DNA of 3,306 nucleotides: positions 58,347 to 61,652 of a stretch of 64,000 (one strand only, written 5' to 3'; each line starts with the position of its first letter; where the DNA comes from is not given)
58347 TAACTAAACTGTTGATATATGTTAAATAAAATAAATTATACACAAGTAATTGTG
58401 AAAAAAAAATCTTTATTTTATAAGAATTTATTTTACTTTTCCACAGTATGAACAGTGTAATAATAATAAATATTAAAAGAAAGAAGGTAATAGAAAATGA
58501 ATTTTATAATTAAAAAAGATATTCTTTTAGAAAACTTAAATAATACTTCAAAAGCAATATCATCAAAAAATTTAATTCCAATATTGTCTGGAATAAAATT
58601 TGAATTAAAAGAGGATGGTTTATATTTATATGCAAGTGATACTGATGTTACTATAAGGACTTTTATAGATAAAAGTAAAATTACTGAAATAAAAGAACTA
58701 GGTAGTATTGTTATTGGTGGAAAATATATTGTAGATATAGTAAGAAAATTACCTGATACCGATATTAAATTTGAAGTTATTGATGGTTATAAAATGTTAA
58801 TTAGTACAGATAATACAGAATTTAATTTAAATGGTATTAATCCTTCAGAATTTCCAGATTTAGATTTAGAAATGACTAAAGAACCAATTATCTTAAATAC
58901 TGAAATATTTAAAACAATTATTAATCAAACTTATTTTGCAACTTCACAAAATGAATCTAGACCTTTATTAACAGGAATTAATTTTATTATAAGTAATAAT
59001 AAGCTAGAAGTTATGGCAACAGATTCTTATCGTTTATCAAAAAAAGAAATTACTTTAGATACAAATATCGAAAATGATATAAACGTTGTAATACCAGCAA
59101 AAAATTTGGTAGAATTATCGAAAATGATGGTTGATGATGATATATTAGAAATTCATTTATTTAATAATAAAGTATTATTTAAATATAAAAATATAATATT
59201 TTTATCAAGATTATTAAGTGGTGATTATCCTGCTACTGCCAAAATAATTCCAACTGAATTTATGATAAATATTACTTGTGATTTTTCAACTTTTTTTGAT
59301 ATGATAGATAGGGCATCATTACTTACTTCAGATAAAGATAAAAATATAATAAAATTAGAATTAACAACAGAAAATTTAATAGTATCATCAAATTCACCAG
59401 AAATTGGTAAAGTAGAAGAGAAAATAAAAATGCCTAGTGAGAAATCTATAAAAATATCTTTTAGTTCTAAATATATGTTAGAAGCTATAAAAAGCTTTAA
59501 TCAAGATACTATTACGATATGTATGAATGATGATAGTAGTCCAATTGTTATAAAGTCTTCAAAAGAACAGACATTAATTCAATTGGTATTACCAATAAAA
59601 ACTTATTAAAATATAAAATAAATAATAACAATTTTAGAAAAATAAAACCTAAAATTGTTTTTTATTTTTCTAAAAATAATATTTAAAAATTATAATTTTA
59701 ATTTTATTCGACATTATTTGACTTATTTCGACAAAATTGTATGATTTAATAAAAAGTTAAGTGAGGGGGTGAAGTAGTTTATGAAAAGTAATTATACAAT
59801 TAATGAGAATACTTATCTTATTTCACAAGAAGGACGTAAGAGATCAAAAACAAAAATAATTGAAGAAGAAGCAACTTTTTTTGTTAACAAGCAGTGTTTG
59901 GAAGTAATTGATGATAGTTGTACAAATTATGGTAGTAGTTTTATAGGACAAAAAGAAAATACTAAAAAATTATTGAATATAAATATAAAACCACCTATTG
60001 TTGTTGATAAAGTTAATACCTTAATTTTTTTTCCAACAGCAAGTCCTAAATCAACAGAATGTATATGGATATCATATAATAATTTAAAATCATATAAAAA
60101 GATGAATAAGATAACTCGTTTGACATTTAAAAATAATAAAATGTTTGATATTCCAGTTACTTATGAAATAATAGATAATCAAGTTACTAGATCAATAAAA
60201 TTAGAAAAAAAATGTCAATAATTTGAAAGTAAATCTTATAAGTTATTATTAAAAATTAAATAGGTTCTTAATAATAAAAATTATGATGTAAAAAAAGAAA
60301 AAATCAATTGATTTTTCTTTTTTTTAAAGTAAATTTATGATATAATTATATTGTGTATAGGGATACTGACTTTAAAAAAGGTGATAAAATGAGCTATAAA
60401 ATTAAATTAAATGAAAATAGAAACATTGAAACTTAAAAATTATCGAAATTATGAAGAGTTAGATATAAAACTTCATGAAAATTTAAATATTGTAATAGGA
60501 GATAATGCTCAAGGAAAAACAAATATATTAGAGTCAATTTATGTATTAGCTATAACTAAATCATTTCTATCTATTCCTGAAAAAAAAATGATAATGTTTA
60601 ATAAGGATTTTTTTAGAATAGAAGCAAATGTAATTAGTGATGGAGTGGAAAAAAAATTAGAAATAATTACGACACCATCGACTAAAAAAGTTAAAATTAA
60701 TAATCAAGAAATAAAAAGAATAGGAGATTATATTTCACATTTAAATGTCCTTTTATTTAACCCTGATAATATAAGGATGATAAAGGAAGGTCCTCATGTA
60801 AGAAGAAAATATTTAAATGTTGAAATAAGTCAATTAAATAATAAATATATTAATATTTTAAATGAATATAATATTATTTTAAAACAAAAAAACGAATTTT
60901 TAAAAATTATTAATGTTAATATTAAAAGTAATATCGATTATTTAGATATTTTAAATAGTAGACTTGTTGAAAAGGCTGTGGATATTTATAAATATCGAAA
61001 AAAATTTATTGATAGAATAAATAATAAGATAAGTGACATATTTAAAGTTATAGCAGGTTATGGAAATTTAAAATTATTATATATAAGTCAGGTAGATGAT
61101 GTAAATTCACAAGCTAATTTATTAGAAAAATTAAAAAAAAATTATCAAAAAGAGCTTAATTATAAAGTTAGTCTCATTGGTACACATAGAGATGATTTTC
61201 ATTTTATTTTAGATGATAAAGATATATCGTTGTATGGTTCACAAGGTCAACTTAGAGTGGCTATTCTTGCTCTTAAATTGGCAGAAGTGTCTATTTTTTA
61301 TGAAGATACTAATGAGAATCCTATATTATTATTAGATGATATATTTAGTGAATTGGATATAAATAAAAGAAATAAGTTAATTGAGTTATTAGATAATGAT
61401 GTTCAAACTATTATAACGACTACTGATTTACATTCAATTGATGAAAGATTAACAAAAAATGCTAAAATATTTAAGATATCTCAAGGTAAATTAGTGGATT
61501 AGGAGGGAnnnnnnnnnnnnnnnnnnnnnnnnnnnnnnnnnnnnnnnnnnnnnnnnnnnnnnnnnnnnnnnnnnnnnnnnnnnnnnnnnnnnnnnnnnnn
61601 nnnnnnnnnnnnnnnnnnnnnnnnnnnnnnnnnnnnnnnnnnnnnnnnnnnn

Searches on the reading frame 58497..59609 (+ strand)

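Call 9: search_protein_families(library=pfam, proteins=[window:58497-59609:+])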
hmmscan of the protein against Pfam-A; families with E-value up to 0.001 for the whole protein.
window:58497-59609:+ (370 aa): 3 families
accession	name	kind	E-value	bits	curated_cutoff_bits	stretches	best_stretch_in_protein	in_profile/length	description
PF00712.24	DNA_pol3_beta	-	2e-38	131.7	24.4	3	1-123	1-120/120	DNA polymerase III beta subunit, N-terminal domain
PF02767.21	DNA_pol3_beta_2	-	3.2e-37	127.8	27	2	133-245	2-115/116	DNA polymerase III beta subunit, central domain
PF02768.20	DNA_pol3_beta_3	-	3.1e-24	85.5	27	1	249-367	2-120/121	DNA polymerase III beta subunit, C-terminal domain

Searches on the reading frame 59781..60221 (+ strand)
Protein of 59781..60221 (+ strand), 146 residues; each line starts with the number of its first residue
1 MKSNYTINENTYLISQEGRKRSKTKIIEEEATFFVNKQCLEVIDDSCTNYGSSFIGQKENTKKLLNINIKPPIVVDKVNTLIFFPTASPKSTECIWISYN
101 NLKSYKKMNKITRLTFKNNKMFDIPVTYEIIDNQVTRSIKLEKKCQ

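Call 9: search_protein_families(library=pfam, proteins=[window:59781-60221:+])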
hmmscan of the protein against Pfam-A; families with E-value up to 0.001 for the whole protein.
window:59781-60221:+ (146 aa): 1 family
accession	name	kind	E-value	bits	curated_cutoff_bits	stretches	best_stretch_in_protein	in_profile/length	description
PF06338.17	ComK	-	4.6e-37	127.5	22.3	1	3-144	2-146/152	ComK protein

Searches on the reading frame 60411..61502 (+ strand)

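Call 9: search_protein_families(library=pfam, proteins=[window:60411-61502:+])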
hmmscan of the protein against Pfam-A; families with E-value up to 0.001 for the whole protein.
window:60411-61502:+ (363 aa): 5 families
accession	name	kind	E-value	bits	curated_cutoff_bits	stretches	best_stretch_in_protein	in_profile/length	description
PF02463.25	SMC_N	-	5.8e-20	72.1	40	1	3-357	2-215/220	RecF/RecN/SMC N terminal domain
PF13175.12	AAA_15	-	1.6e-09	38.3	32.1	1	1-311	1-337/374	AAA ATPase domain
PF13304.12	AAA_21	-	4.2e-06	27.5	27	1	25-337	1-297/304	AAA domain, putative AbiEii toxin, Type IV TA system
PF13476.12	AAA_23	-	1.7e-05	26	27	1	6-233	2-177/201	AAA domain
PF13514.12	AAA_27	-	6.1e-05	23.1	22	1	1-74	1-74/206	AAA domain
